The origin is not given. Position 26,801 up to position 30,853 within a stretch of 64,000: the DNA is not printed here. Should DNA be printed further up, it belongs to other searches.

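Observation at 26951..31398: Restriction-endonuclease-fold + RecQ helicase giant protein translationally coupled to a repeat-rich coiled-coil protein: candidate undescribed defence system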

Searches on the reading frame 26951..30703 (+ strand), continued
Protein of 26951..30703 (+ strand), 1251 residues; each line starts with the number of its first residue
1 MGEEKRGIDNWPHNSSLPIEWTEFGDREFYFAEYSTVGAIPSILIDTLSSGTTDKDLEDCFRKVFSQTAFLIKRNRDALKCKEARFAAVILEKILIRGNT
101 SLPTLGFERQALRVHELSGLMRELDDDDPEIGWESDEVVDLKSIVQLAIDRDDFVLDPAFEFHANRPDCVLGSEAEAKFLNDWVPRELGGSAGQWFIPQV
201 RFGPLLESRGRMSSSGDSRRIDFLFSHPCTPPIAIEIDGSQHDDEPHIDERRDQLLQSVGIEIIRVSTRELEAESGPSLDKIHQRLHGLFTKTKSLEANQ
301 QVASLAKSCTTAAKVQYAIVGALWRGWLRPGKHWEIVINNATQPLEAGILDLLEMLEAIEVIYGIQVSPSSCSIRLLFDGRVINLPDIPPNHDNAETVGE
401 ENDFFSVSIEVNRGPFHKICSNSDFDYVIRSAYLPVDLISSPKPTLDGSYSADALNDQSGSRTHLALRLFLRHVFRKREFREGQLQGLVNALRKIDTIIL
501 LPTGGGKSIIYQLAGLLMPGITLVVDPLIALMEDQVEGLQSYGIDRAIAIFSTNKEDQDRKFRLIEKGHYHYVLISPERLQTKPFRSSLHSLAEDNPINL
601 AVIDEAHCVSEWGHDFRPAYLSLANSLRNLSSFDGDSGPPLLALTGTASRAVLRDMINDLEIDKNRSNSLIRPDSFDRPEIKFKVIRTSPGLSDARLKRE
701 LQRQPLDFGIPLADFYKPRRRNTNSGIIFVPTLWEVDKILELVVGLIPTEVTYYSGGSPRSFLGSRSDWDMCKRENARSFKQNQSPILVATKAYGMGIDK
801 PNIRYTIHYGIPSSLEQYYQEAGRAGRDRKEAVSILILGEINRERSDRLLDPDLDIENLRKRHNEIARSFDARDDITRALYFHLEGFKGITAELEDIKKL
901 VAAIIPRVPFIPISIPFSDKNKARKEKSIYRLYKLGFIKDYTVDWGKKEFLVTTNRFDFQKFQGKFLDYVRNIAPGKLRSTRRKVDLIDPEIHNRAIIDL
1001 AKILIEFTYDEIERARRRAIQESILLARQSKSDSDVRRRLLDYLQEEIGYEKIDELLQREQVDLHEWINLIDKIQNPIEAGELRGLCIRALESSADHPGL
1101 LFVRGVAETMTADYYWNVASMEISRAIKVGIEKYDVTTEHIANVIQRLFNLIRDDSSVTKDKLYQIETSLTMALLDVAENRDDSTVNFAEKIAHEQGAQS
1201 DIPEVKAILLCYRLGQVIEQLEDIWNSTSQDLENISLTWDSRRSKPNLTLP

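Call 15: find_related_loci(query=A1, collection=genome_contigs, flank=8000)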
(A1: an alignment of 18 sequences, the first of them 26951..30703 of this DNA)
Query A1 (1251 aa) in genome_contigs; peptide patterns used: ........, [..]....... (x = any residue, [..] = any of these).
600 stretches matched a pattern (row limit reached: there are more); 599 encode a relative of the query (tblastn E <= 1e-3); the best 80 are kept; 80 distinct loci.
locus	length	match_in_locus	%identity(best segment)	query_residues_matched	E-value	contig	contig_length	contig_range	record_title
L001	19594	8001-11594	44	9-1217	0e+0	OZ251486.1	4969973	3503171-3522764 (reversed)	MAG: Bryobacterales bacterium isolate e73e1c04-a23e-4090-b35f-9f246bdcc4c2 genome assembly, chromosome: 1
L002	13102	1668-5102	36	21-1185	0e+0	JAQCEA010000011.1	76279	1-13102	MAG: Proteobacteria bacterium isolate casp15-mb.96 NODE_395_length_76279_cov_0.101103, whole genome shotgun sequence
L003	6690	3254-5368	30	233-866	2e-68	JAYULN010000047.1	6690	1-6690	MAG: Hymenobacter sp. isolate GFS_9369 GFS_9369_46, whole genome shotgun sequence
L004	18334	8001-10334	29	311-1055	3e-66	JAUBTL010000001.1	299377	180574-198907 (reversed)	Microcoleus sp. D2_18a_B4 NODE_3_length_299377_cov_69.523438, whole genome shotgun sequence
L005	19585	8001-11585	31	172-1092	5e-64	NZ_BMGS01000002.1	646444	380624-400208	Hymenobacter glacieicola strain CGMCC 1.12990 sequence02, whole genome shotgun sequence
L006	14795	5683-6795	35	479-880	3e-60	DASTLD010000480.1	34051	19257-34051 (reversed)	MAG TPA_asm: Longimicrobium sp. isolate SMAG_U2535 k141_190723, whole genome shotgun sequence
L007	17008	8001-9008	37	471-845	2e-58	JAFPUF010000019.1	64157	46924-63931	MAG: Treponema sp. isolate RGIG1479 Goat_Abomasum-1__c79130, whole genome shotgun sequence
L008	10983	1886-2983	33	466-871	8e-58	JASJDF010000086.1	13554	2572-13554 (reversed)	MAG: Xenococcaceae cyanobacterium MO_188.B19 MO_188.c_4822, whole genome shotgun sequence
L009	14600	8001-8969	37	480-840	6e-58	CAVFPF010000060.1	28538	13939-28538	bacterium isolate H07646-L1_cleanbin_000007 genome assembly, contig: Spades_H07646-L1_contig_788, whole genome shotgun s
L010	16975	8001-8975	36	471-840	1e-57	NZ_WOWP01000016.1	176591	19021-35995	Flavobacterium rakeshii strain JCM 17928 101, whole genome shotgun sequence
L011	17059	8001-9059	36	463-855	1e-56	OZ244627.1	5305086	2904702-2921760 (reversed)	MAG: Waterburya sp. isolate 931cca96-b6c3-400e-9fe1-dcb443d0ee94 genome assembly, chromosome: 1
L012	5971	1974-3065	33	471-871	3e-56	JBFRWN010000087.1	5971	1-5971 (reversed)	MAG: Synechococcus sp. isolate 05_out_wi_poop_bin.19 05outWiPooB19_c_000001710864, whole genome shotgun sequence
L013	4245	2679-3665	37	468-836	2e-56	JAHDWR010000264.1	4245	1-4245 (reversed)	MAG: Dehalococcoidia bacterium isolate CHL9 NODE_17861_length_4245_cov_7.251551, whole genome shotgun sequence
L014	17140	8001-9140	34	454-882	8e-56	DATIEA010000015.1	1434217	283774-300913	MAG TPA_asm: Phnomibacter sp. isolate SMAG_U16357 k141_100368, whole genome shotgun sequence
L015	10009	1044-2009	38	471-837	8e-56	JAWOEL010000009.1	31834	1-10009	MAG: Bacteroidales bacterium isolate BLK5-3.bin.192 k191_1937037, whole genome shotgun sequence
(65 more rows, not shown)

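Call 16: find_encoding_contigs(protein=P0001, flank=6000, max_places=3)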
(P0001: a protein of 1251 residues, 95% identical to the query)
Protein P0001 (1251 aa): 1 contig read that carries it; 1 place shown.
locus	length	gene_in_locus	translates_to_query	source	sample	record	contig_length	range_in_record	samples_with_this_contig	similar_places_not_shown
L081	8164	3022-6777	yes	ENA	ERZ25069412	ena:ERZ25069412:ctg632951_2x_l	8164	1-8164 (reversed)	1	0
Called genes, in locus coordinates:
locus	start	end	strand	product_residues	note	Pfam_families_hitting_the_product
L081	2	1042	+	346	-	?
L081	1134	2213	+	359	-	PF01791:DeoC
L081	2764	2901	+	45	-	-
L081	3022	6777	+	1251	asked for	PF10881:DUF2726 (faint), PF04480:DUF559, PF00270:DEAD, PF00271:Helicase_C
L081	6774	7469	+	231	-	-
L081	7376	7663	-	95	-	-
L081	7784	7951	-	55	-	-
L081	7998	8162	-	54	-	?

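Call 17: find_encoding_contigs(protein=P0004, flank=6000, max_places=2)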
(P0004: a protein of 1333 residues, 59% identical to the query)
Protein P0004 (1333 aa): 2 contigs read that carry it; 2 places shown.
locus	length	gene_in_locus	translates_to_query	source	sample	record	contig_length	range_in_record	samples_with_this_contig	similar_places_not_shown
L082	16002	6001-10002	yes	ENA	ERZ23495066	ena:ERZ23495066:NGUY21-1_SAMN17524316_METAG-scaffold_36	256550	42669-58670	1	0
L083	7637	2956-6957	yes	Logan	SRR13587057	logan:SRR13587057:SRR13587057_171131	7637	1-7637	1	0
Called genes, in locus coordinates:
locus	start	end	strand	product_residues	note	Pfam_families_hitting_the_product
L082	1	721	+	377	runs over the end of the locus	PF00375:SDF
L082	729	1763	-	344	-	-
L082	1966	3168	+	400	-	PF13356:Arm-DNA-bind_3, PF22022:Phage_int_M, PF00589:Phage_integrase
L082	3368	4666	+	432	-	PF02463:SMC_N, PF13175:AAA_15, PF13476:AAA_23 (weak), PF13304:AAA_21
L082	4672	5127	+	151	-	-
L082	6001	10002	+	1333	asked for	PF00270:DEAD, PF00271:Helicase_C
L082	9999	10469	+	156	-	-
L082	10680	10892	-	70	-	PF04899:MbeD_MobD (weak)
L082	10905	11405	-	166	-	-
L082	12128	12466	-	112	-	PF21983:NikA-like, PF05713:MobC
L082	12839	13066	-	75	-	PF05930:Phage_AlpA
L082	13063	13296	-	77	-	-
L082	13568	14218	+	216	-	PF00717:Peptidase_S24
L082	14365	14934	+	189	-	PF00574:CLP_protease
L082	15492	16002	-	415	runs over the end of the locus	-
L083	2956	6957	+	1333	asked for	PF00270:DEAD, PF00271:Helicase_C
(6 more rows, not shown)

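Call 18: find_encoding_contigs(protein=P0008, flank=6000, max_places=2)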
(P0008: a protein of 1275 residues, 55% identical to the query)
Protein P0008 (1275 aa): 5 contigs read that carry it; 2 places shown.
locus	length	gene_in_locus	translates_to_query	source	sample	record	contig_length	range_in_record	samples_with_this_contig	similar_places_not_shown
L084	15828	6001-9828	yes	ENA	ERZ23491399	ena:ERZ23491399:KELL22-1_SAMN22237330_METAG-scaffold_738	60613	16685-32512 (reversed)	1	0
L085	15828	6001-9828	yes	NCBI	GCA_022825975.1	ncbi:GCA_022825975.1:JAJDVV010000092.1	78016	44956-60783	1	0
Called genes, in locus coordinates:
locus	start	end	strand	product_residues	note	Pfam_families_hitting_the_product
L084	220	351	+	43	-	-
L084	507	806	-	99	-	-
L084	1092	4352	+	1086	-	PF13156:Mrr_cat_2, PF00270:DEAD (weak), PF04851:ResIII, PF00271:Helicase_C (faint)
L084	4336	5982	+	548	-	PF07669:Eco57I (weak)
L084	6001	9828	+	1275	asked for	PF10881:DUF2726 (faint), PF04480:DUF559, PF00270:DEAD, PF00271:Helicase_C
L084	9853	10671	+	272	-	-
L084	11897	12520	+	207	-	PF01936:NYN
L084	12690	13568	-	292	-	PF06283:ThuA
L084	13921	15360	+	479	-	PF01565:FAD_binding_4, PF02913:FAD-oxidase_C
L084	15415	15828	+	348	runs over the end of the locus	-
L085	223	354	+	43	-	-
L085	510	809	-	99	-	-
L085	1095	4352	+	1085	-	PF13156:Mrr_cat_2, PF00270:DEAD (weak), PF04851:ResIII, PF00271:Helicase_C (faint)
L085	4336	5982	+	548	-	PF07669:Eco57I (weak)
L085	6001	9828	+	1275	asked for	PF10881:DUF2726 (faint), PF04480:DUF559, PF00270:DEAD, PF00271:Helicase_C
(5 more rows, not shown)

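Call 21: find_encoding_contigs(protein=P0010, flank=6000, max_places=1)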
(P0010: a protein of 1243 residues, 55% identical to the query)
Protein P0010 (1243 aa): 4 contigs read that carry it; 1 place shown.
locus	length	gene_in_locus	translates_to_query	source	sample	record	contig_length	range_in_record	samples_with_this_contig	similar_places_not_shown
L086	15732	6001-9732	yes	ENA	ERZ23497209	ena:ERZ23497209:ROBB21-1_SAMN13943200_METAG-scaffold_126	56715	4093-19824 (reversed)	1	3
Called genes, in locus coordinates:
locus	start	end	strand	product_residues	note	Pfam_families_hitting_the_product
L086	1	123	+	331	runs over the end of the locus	PF07669:Eco57I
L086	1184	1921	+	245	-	-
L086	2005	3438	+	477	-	PF07669:Eco57I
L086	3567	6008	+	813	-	PF10544:T5orf172 (weak), PF13455:MUG113 (faint)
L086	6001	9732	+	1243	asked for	PF04480:DUF559, PF00270:DEAD, PF00271:Helicase_C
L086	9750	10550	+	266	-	-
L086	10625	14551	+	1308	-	PF02811:PHP, PF07733:DNA_pol3_alpha, PF17657:DNA_pol3_finger, PF14890:Intein_splicing, PF14579:HHH_6, PF01336:tRNA_anti-codon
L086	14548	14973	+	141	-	PF01451:LMWPc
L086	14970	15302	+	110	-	PF01713:Smr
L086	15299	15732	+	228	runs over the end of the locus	PF07722:Peptidase_C26, PF00117:GATase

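Call 22: find_encoding_contigs(protein=P0014, flank=6000, max_places=1)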
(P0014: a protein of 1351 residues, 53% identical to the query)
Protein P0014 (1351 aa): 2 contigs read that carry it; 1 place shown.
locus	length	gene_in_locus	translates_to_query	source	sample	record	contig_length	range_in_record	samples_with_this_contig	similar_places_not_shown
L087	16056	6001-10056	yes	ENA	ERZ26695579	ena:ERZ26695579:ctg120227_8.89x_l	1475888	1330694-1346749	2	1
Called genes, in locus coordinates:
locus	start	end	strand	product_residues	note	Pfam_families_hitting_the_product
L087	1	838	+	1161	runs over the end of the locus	PF01074:Glyco_hydro_38N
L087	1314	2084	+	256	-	PF16328:DUF4961 (faint), PF18962:Por_Secre_tail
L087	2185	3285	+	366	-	PF13810:DUF4185, PF16396:DUF5005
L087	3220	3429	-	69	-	-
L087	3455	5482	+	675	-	-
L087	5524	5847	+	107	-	-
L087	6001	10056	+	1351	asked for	PF00270:DEAD, PF00271:Helicase_C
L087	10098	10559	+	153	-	-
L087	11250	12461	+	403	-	PF00756:Esterase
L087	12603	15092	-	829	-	PF17162:DUF5118, PF17148:DUF5117, PF16313:DUF4953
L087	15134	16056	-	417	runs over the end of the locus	PF17116:T9SS_plug_1st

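Call 23: find_encoding_contigs(protein=P0017, flank=6000, max_places=1)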
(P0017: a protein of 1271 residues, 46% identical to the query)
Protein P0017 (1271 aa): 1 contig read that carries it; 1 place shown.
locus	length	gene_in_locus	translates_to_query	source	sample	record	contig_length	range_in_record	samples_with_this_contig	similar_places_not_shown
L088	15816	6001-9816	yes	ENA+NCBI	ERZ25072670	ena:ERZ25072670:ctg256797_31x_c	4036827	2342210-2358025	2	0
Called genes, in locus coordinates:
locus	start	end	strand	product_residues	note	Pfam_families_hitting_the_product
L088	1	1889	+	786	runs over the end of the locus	PF13385:Laminin_G_3, PF20254:DMFA2_C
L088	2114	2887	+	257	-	PF00106:adh_short, PF08659:KR, PF13561:adh_short_C2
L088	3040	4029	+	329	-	PF17128:DUF5107 (faint)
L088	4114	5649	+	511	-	PF13378:MR_MLE_C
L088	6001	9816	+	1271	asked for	PF04480:DUF559, PF00270:DEAD, PF00271:Helicase_C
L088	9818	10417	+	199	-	-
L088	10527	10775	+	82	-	-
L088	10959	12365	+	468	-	PF09861:Lar_N, PF04015:DUF362 (faint)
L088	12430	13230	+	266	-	-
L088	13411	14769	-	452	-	PF01979:Amidohydro_1, PF07969:Amidohydro_3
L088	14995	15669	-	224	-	-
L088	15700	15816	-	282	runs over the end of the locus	PF00037:Fer4 (weak), PF12837:Fer4_6 (faint), PF12838:Fer4_7 (weak), PF13237:Fer4_10 (weak), PF14697:Fer4_21 (weak), PF25160:LdpA_Fe-S-bd (faint)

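Call 29: list_cluster_members(proteins=[window:26951-30703:+, window:30703-31395:+, window:23674-24750:+, window:33748-35319:-, window:25719-26669:-])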
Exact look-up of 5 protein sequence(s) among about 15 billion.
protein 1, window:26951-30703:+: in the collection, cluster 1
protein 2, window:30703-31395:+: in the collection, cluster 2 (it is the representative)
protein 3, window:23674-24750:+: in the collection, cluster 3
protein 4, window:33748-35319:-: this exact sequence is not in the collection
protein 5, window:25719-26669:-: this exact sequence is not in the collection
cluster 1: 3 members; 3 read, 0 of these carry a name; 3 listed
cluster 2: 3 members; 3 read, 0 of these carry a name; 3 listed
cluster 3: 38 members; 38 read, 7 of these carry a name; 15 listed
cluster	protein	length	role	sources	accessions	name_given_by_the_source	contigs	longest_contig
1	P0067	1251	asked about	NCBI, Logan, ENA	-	-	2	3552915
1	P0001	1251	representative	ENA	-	-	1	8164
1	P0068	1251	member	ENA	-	-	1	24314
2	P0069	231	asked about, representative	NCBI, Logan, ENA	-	-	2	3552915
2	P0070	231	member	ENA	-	-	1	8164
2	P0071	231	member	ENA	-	-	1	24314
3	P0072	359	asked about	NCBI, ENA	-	-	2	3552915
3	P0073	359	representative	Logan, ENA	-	-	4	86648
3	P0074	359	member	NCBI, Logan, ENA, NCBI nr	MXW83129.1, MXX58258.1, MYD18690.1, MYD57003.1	MAG: class I fructose-bisphosphate aldolase [Rhodothermaceae bacterium] | class I fructose-bisphosphate aldolase [Rhodothermaceae bacterium]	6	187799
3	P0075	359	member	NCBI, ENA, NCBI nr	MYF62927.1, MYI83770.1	MAG: class I fructose-bisphosphate aldolase [Rhodothermaceae bacterium] | class I fructose-bisphosphate aldolase [Rhodothermaceae bacterium]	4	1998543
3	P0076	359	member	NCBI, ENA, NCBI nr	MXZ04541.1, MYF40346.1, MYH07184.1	MAG: class I fructose-bisphosphate aldolase [Rhodothermaceae bacterium] | class I fructose-bisphosphate aldolase [Rhodothermaceae bacterium]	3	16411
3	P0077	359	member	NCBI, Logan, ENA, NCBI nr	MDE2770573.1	MAG: class I fructose-bisphosphate aldolase [Bacteroidota bacterium] | class I fructose-bisphosphate aldolase [Bacteroidota bacterium]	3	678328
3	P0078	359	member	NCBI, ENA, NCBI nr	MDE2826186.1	MAG: class I fructose-bisphosphate aldolase [Bacteroidota bacterium] | class I fructose-bisphosphate aldolase [Bacteroidota bacterium]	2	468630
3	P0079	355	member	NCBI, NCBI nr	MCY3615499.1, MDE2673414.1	MAG: class I fructose-bisphosphate aldolase [Bacteroidetes bacterium] | class I fructose-bisphosphate aldolase [Bacteroidota bacterium]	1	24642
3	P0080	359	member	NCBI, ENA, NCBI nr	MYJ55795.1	MAG: class I fructose-bisphosphate aldolase [Rhodothermaceae bacterium] | class I fructose-bisphosphate aldolase [Rhodothermaceae bacterium]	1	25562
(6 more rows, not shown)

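Call 30: find_encoding_contigs(protein=P0075, flank=10000, max_places=4)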
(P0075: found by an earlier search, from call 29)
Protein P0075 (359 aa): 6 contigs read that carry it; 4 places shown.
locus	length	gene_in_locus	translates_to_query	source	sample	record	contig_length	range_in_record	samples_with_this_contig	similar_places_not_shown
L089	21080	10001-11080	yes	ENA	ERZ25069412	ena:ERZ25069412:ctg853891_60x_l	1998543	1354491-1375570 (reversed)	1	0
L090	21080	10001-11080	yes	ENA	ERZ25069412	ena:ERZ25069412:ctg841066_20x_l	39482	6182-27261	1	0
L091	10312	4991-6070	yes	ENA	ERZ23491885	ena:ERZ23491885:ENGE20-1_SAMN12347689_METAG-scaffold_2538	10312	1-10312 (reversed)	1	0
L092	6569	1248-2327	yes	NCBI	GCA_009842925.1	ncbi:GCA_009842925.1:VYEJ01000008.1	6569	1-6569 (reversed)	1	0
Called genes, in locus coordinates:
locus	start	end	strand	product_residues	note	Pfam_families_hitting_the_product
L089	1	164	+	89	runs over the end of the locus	-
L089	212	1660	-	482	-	PF00875:DNA_photolyase, PF03441:FAD_binding_7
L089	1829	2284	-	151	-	PF14347:DUF4399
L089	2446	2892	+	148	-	PF02367:TsaE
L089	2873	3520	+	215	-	PF00814:TsaD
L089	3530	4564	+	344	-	PF02543:Carbam_trans_N (faint), PF00814:TsaD, PF22521:HypF_C_2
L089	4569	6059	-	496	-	PF00370:FGGY_N, PF02782:FGGY_C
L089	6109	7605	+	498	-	PF00939:Na_sulph_symp, PF03600:CitMHS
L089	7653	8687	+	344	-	PF00294:PfkB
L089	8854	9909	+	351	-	PF01266:DAO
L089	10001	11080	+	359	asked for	PF01791:DeoC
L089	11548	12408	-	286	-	PF08379:Bact_transglu_N, PF01841:Transglut_core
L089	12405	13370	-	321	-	PF04168:Alpha-E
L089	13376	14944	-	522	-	PF04174:CP_ATPgrasp_1, PF14403:CP_ATPgrasp_2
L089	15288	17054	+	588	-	PF00004:AAA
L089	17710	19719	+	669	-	PF05719:GPP34, PF00067:p450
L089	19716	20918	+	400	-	PF01757:Acyl_transf_3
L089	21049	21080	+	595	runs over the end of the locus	PF01979:Amidohydro_1, PF07969:Amidohydro_3 (weak)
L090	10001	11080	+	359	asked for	PF01791:DeoC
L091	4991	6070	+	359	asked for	PF01791:DeoC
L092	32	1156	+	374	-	PF01266:DAO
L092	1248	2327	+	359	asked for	PF01791:DeoC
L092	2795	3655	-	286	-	PF08379:Bact_transglu_N, PF01841:Transglut_core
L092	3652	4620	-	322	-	PF04168:Alpha-E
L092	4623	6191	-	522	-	PF04174:CP_ATPgrasp_1, PF14403:CP_ATPgrasp_2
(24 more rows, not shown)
